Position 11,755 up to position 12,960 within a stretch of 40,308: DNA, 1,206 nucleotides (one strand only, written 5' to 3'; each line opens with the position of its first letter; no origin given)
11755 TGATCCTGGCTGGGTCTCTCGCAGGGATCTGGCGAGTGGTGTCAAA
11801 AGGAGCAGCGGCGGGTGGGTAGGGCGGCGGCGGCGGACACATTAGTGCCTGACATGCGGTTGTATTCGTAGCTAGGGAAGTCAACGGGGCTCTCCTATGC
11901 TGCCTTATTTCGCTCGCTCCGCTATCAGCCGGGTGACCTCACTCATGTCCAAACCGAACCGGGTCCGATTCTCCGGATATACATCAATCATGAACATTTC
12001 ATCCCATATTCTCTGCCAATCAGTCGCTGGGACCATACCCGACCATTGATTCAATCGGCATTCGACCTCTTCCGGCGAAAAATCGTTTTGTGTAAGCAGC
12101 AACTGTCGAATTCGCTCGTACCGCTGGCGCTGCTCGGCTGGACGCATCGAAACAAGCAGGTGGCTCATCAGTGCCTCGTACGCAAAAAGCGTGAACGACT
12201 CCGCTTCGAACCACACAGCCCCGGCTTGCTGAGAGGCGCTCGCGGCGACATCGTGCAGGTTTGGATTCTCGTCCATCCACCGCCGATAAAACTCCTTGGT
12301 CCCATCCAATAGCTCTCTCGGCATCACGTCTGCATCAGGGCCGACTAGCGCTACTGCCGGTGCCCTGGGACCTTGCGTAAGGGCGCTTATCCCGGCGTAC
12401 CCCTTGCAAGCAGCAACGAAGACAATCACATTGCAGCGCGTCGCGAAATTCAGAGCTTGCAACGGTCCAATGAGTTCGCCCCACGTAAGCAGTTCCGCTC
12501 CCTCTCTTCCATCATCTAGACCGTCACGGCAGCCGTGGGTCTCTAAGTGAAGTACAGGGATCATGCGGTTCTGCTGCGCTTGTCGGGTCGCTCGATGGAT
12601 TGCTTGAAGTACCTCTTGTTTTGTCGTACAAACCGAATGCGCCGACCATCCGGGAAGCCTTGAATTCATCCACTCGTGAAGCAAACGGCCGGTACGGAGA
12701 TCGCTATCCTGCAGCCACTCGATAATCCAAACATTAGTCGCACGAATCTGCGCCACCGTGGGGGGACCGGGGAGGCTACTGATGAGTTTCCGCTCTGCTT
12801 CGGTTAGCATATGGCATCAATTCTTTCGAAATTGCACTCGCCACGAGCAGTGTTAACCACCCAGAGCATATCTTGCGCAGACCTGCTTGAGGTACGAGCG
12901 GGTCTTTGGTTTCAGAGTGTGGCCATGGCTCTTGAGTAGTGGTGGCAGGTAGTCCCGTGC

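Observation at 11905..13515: TIR-domain gene directly upstream of a minimal CHAT/caspase-like His-Cys protein: candidate two-gene immune module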

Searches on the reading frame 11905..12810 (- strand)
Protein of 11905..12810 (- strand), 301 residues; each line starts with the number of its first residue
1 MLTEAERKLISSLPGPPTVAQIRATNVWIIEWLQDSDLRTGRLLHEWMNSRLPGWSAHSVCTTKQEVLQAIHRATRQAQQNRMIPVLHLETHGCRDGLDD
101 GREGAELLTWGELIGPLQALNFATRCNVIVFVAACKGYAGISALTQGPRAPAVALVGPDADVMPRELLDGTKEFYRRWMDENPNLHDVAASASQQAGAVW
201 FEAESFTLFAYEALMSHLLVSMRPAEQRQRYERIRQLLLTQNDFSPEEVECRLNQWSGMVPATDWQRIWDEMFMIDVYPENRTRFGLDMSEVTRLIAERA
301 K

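Call 3: search_protein_families(library=pfam, proteins=[window:11905-12810:-], max_evalue=0.1)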
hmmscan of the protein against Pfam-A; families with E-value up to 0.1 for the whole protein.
window:11905-12810:- (301 aa): 1 family
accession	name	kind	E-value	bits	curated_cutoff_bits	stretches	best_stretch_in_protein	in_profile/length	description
PF01466.24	Skp1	-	0.098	13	22.3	0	232-250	21-39/48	Skp1 family, dimerisation domain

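Call 4: search_protein_families(library=padloc, proteins=[window:11905-12810:-], max_evalue=0.1)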
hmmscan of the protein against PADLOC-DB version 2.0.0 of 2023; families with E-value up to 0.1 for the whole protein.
window:11905-12810:- (301 aa): 0 families

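Call 5: find_homologous_proteins(query=window:11905-12810:-)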
Query window:11905-12810:- (301 aa): 234 proteins with E <= 0.001 among 1886 candidates; the best 120 are listed.
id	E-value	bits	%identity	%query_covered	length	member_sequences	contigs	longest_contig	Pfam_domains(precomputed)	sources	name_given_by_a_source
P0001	4.2e-145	501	100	73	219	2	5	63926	-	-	-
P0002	1.6e-115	404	62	98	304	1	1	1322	-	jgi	jgi:hypothetical protein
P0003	2.8e-115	403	62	98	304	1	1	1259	-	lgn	-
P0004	2.8e-114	399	61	98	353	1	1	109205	-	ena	-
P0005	1.1e-113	398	61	98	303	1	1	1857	-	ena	-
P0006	1.2e-111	391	60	99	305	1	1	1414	-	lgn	-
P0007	2.2e-111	390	59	99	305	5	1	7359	-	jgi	-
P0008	3.2e-111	389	59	99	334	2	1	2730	-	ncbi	-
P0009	9.2e-111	388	60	98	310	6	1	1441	-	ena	-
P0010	1.7e-110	387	59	98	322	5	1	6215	-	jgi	-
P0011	4.9e-110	386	59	98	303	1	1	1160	-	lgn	-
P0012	2.3e-109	383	59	98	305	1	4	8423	-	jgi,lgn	jgi:hypothetical protein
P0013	2.5e-109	383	58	100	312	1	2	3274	-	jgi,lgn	jgi:hypothetical protein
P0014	6.5e-109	382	60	98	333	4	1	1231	-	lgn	-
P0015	6.6e-108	379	58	99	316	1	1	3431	-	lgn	-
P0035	2.7e-102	360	56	99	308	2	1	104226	-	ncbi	ncbi:MAG: hypothetical protein ACOH2K_13365 [Burkholderiaceae bacterium]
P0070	2.2e-98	347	52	99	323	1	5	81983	-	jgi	jgi:hypothetical protein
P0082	2.5e-97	344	55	98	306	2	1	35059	-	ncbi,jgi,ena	-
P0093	5.5e-96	339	53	98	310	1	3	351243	-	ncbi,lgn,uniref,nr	ncbi:hypothetical protein [Paraburkholderia humisilvae]|uniref:Uncharacterized protein n=1 Tax=Parab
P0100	2.1e-95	337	53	99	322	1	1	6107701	-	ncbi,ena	-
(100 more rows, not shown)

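Call 6: search_protein_families(library=ncbifam, proteins=[window:11905-12810:-], max_evalue=0.1)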
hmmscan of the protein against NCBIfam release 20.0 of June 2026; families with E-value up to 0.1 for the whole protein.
window:11905-12810:- (301 aa): 0 families

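Call 7: search_solved_structures(query=window:11905-12810:-, max_evalue=10)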
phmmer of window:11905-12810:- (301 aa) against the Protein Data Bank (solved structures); distinct sequences matched with E-value up to 10: 0.

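Call 10: find_encoding_contigs(protein=P0093, flank=6000, max_places=2)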
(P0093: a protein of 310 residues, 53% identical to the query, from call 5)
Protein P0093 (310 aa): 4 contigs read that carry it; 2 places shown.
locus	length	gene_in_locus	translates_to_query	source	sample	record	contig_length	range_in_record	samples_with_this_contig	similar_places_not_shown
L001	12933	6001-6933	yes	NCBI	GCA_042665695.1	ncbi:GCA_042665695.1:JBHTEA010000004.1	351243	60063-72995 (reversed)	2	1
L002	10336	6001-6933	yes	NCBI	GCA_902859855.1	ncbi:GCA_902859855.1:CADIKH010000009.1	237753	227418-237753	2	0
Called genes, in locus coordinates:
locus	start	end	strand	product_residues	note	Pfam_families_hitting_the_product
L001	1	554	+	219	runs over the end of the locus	-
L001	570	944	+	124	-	-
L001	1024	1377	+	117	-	-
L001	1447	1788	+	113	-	-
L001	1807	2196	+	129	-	PF22162:PFIN (weak)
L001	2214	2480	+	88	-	-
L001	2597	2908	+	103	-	-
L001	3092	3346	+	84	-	-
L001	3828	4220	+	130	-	-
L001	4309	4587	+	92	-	PF00216:Bac_DNA_binding, PF18291:HU-HIG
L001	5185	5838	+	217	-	-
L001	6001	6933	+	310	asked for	-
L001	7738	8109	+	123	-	-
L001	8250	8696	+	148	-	-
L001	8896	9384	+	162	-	-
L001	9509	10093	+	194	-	PF13508:Acetyltransf_7 (weak)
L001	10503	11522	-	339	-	PF01548:DEDD_Tnp_IS110, PF02371:Transposase_20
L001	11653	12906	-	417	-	PF00078:RVT_1, PF00680:RdRP_1 (faint), PF08388:GIIM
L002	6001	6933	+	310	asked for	-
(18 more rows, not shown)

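Call 11: find_encoding_contigs(protein=P0100, flank=6000, max_places=2)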
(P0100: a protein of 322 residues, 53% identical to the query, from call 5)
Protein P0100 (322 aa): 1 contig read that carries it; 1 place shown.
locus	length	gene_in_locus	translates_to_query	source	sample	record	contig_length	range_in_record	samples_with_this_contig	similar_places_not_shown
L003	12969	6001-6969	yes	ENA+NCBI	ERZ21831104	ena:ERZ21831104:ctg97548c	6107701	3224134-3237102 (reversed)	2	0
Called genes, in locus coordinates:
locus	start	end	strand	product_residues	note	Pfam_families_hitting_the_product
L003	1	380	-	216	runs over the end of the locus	PF07022:Phage_CI_repr, PF00717:Peptidase_S24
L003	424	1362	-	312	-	PF13495:Phage_int_SAM_4, PF00589:Phage_integrase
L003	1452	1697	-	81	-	PF13495:Phage_int_SAM_4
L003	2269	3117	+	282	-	PF13495:Phage_int_SAM_4, PF00589:Phage_integrase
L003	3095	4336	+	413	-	PF14319:Zn_Tnp_IS91, PF04986:Y2_Tnp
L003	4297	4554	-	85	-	-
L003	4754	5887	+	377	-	PF10137:CAP12-PCTIR_TIR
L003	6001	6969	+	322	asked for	-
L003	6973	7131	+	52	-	-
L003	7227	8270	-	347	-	PF14319:Zn_Tnp_IS91, PF04986:Y2_Tnp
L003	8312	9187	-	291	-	PF13495:Phage_int_SAM_4, PF00589:Phage_integrase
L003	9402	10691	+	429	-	PF18928:DUF5677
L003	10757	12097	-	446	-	PF00078:RVT_1, PF08388:GIIM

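Call 12: find_encoding_contigs(protein=P0004, flank=5000, max_places=1)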
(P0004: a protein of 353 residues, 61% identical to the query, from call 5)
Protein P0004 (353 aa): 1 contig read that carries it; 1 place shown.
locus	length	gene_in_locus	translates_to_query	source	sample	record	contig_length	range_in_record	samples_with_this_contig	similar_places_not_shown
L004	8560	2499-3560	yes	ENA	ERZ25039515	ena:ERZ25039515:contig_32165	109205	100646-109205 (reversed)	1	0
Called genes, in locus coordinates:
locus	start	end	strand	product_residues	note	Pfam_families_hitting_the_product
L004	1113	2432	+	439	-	PF00078:RVT_1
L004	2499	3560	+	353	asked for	-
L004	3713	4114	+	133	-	-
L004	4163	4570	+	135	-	-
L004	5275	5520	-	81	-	PF02604:PhdYeFM_antitox (weak)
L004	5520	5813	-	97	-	PF05016:ParE_toxin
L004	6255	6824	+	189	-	PF01209:Ubie_methyltran, PF08241:Methyltransf_11, PF08242:Methyltransf_12, PF13649:Methyltransf_25, PF13847:Methyltransf_31, PF20922:Anamorsin_N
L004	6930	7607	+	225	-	PF04208:MtrA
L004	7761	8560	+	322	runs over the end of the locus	PF01551:Peptidase_M23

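Call 13: find_encoding_contigs(protein=P0035, flank=5000, max_places=1)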
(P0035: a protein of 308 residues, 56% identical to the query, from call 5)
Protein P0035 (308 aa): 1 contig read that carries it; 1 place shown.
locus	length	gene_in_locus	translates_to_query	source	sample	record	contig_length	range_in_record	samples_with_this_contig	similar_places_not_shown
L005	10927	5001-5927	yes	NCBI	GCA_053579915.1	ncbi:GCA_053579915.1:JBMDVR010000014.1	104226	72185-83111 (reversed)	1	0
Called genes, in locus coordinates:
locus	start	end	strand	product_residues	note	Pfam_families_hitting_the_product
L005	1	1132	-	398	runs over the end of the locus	PF02771:Acyl-CoA_dh_N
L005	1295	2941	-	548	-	PF13185:GAF_2, PF01590:GAF, PF07728:AAA_5 (faint), PF13492:GAF_3 (weak), PF00158:Sigma54_activat, PF14532:Sigma54_activ_2, PF25601:AAA_lid_14, PF02954:HTH_8 (weak)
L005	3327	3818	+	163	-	-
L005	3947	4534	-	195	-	PF00239:Resolvase, PF02796:HTH_7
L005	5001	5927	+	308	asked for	-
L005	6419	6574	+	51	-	PF12161:HsdM_N (weak)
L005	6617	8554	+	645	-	PF02384:N6_Mtase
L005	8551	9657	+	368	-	PF01420:Methylase_S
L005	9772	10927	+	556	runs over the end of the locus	PF04326:SLFN_AlbA_2, PF13749:HATPase_c_4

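Call 14: find_encoding_contigs(protein=P0070, flank=5000, max_places=1)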
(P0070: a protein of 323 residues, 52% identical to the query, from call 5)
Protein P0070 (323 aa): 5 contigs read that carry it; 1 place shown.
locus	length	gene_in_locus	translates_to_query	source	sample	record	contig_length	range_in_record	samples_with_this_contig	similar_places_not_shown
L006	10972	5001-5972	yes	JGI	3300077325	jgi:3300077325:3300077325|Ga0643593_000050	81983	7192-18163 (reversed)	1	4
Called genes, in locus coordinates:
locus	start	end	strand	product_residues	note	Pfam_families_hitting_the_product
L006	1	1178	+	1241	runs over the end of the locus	PF13289:SIR2_2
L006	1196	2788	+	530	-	PF00498:FHA (weak), PF00069:Pkinase, PF07714:PK_Tyr_Ser-Thr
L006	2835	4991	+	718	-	PF00069:Pkinase, PF07714:PK_Tyr_Ser-Thr, PF00515:TPR_1 (weak), PF13414:TPR_11 (weak), PF13414:TPR_11 (weak), PF00515:TPR_1 (weak), PF00515:TPR_1, PF25062:ARM_TT21_N, +24 more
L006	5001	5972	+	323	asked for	-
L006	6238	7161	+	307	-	PF00069:Pkinase, PF07714:PK_Tyr_Ser-Thr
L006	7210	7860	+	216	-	-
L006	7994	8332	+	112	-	PF22600:MTPAP-like_central (weak), PF01909:NTP_transf_2, PF18765:Polbeta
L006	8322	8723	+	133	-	PF05168:HEPN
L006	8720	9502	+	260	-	PF00481:PP2C, PF13672:PP2C_2, PF07228:SpoIIE (weak)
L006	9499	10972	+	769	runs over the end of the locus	PF13191:AAA_16 (weak), PF00004:AAA, PF17871:AAA_lid_9, PF00158:Sigma54_activat (weak), PF00004:AAA, PF07724:AAA_2, PF07728:AAA_5, PF10431:ClpB_D2-small, +8 more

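Call 15: find_encoding_contigs(protein=P0082, flank=5000, max_places=1)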
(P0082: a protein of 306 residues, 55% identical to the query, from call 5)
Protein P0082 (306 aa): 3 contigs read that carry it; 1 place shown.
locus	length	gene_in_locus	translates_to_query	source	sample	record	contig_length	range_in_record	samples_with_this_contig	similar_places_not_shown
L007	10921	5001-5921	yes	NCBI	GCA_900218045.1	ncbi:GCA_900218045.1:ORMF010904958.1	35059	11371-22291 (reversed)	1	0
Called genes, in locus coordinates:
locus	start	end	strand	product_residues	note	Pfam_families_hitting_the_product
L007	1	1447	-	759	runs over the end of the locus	PF02771:Acyl-CoA_dh_N, PF02770:Acyl-CoA_dh_M, PF00441:Acyl-CoA_dh_1, PF02771:Acyl-CoA_dh_N, PF00441:Acyl-CoA_dh_1, PF08028:Acyl-CoA_dh_2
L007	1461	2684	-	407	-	PF04389:Peptidase_M28 (weak), PF01546:Peptidase_M20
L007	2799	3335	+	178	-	PF00293:NUDIX, PF14815:NUDIX_4 (weak)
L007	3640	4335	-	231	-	-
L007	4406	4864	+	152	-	-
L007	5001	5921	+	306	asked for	-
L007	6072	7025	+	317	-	PF00795:CN_hydrolase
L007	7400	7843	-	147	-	PF01575:MaoC_dehydratas, PF13452:FAS1_DH_region (weak)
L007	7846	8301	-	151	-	PF13452:FAS1_DH_region, PF22622:MFE-2_hydrat-2_N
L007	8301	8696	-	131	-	PF22636:FlK, PF03061:4HBT (weak)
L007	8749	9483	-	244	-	PF01925:TauE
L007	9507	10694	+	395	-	PF07690:MFS_1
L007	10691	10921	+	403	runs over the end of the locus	PF07690:MFS_1, PF12832:MFS_1_like (weak), PF07690:MFS_1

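Call 17: predict_structure(alignment_id=A1)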
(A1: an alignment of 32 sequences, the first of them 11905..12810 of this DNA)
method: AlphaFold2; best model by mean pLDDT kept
length: 301 residues; sequences in the alignment: 32
mean_pLDDT: 87.1   pTM: 0.82
mean pLDDT of the five models: 87.1, 84.5, 84.5, 84.2, 81.1
residues with pLDDT >= 90: 136; 70-90: 146; 50-70: 18; < 50: 1
segments of 3 or more residues with pLDDT < 50: none
pLDDT, mean of each block of 10 residues (from residue 1): 90 79 86 92 96 94 96 95 92 87 85 90 90 72 65 84 89 90 83 87 82 88 87 90 89 80 91 92 90 86 65
secondary structure, 60 per line:
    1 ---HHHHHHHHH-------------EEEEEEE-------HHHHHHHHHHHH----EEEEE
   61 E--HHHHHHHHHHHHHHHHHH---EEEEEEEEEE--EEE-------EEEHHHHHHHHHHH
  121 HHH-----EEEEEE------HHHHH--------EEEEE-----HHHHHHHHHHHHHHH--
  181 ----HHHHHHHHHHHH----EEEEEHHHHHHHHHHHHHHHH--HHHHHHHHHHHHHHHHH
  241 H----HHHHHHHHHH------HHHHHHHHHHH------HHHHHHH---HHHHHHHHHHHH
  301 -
elements in order: H4-12 E26-32 H40-51 E56-61 H64-81 E85-94 E97-99 E107-109 H110-123 E129-134 H141-145 E154-158 H164-178 H185-196 E201-205 H206-221 H224-241 H246-255 H262-272 H279-285 H289-300

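Call 20: fold_search(model_id=the predicted structure, library=pdb)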
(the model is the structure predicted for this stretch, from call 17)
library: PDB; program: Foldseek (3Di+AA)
matches with E <= 10: 1415; with E <= 0.001: 25
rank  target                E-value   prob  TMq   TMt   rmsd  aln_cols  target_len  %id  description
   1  8tl0_C                5.4e-06  1.00  0.43  0.29   5.2       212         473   14  Structure of activated SAVED-CHAT filament (released 2024-03-06)
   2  8tl0_B                9.7e-06  1.00  0.41  0.27   5.3       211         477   15  Structure of activated SAVED-CHAT filament (released 2024-03-06)
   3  8tl0_D                1.1e-05  1.00  0.41  0.27   5.1       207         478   14  Structure of activated SAVED-CHAT filament (released 2024-03-06)
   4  8tl0_A                1.2e-05  1.00  0.42  0.28   5.0       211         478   15  Structure of activated SAVED-CHAT filament (released 2024-03-06)
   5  8tl0_I                3.4e-05  1.00  0.44  0.29   4.6       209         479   15  Structure of activated SAVED-CHAT filament (released 2024-03-06)
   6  3v3k_I                1.1e-04  1.00  0.41  0.48   8.6       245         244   11  Human caspase 9 in complex with bacterial effector protein (released 2013-03-06)
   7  8dj3_B                1.4e-04  1.00  0.40  0.55   5.5       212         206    8  Caspase-7 bound to novel allosteric inhibitor (released 2023-07-05)
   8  3v3k_A                1.4e-04  1.00  0.41  0.49   8.8       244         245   11  Human caspase 9 in complex with bacterial effector protein (released 2013-03-06)
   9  7xn6_C                1.7e-04  1.00  0.35  0.56   5.3       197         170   10  Cryo-EM structure of CopC-CaM-caspase-3 with ADPR-deacylization (released 2022-12-14)
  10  4m9r_A                1.8e-04  1.00  0.41  0.47   8.0       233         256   11  Crystal structure of CED-3 (released 2013-10-09)
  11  3v3k_E                2.1e-04  1.00  0.41  0.49   8.6       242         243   11  Human caspase 9 in complex with bacterial effector protein (released 2013-03-06)
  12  7xn5_A                2.7e-04  1.00  0.41  0.52   7.4       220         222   10  Cryo-EM structure of CopC-CaM-caspase-3 with ADPR (released 2022-12-14)
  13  3v6m_A                3.7e-04  1.00  0.38  0.52   6.4       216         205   12  Inhibition of caspase-6 activity by single mutation outside the active site (released 2012-03-28)
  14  4hva_A                4.4e-04  1.00  0.37  0.45   7.6       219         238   10  Mechanistic and Structural Understanding of Uncompetitive Inhibitors of Caspase-6 (released 2013-03-20)
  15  8dgz_A                4.6e-04  1.00  0.40  0.54   5.3       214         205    8  Caspase-7 bound to substrate mimic and allosteric inhibitor (released 2023-07-05)
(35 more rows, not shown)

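Call 24: find_related_loci(query=A1, collection=genome_contigs, flank=5000)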
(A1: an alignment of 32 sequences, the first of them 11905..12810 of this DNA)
Query A1 (301 aa) in genome_contigs; peptide patterns used: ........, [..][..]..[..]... (x = any residue, [..] = any of these).
44 stretches matched a pattern; 22 encode a relative of the query (tblastn E <= 1e-3); 22 distinct loci.
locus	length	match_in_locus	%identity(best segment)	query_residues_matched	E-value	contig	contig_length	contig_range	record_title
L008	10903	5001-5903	57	2-299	2e-106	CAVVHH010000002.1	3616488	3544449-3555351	MAG: uncultured proteobacterium isolate MFD02979.bin.1.8 genome assembly, contig: contig_12243, whole genome shotgun seq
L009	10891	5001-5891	56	2-296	3e-105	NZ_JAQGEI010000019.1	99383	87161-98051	Sedimenticola hydrogenitrophicus strain SN1189 19, whole genome shotgun sequence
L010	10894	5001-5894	53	2-297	1e-101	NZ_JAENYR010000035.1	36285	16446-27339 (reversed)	MAG: Thiohalomonas denitrificans isolate BL5_bin.3 BL5_bin3_NODE_299_length_36285_cov_46.592106, whole genome shotgun se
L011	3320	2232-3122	51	2-296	1e-102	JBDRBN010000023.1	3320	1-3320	MAG: Pseudomonadota bacterium isolate MEGAHIT-group-1.13 k141_9783836, whole genome shotgun sequence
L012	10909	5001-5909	53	2-297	5e-100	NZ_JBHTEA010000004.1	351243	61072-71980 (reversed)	Paraburkholderia humisilvae strain NCAIM B.02543 tig00000053, whole genome shotgun sequence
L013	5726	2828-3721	52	2-297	3e-100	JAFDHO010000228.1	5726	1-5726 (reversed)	MAG: Deltaproteobacteria bacterium isolate Meg22_1214_Bin_272 Meg22_1214_Bin_272_scaffold_58147, whole genome shotgun se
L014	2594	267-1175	50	1-301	6e-102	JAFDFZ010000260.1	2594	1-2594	MAG: Deltaproteobacteria bacterium isolate Meg22_1012_Bin_121 Meg22_1012_Bin_121_scaffold_139215, whole genome shotgun s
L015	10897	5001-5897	52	2-296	1e-96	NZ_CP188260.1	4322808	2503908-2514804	Rhodanobacter sp. Col0626 chromosome, complete genome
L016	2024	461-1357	50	2-297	2e-99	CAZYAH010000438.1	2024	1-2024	MAG TPA_asm: uncultured Alicyclobacillaceae bacterium isolate SRP136066_co1_262 genome assembly, contig: NODE_131079_len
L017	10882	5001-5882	50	1-292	2e-92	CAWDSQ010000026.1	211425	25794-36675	MAG: uncultured delta proteobacterium isolate MFD04716.bin.2.188 genome assembly, contig: contig_54754, whole genome sho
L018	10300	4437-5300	48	2-288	2e-88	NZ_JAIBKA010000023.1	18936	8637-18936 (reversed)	Desulfoferrobacter suflitae strain DRH4 contig_23, whole genome shotgun sequence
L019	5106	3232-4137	44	2-301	2e-86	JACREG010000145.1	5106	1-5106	MAG: Gammaproteobacteria bacterium isolate NC_groundwater_1693_Pr3_B-0.1um_62_12 SR-2_scaffold_141_2865125, whole genome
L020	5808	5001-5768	54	2-249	3e-85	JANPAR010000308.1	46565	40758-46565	MAG: Burkholderiales bacterium isolate VAR_79_metabat_185 VAR_79_k141_4253219, whole genome shotgun sequence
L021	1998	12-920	40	2-298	8e-78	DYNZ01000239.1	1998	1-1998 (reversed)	MAG TPA_asm: Leptospira biflexa isolate SulCav_GS09_5_45_42 SulCav_GS09_5_92017_length_1998_cov_29_630468, whole genome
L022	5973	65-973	41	2-298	3e-75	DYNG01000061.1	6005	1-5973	MAG TPA_asm: Desulfocapsa sulfexigens isolate SulCav_FS08_3_52_10 SulCav_FS08_3_8187_length_6005_cov_6_414790, whole gen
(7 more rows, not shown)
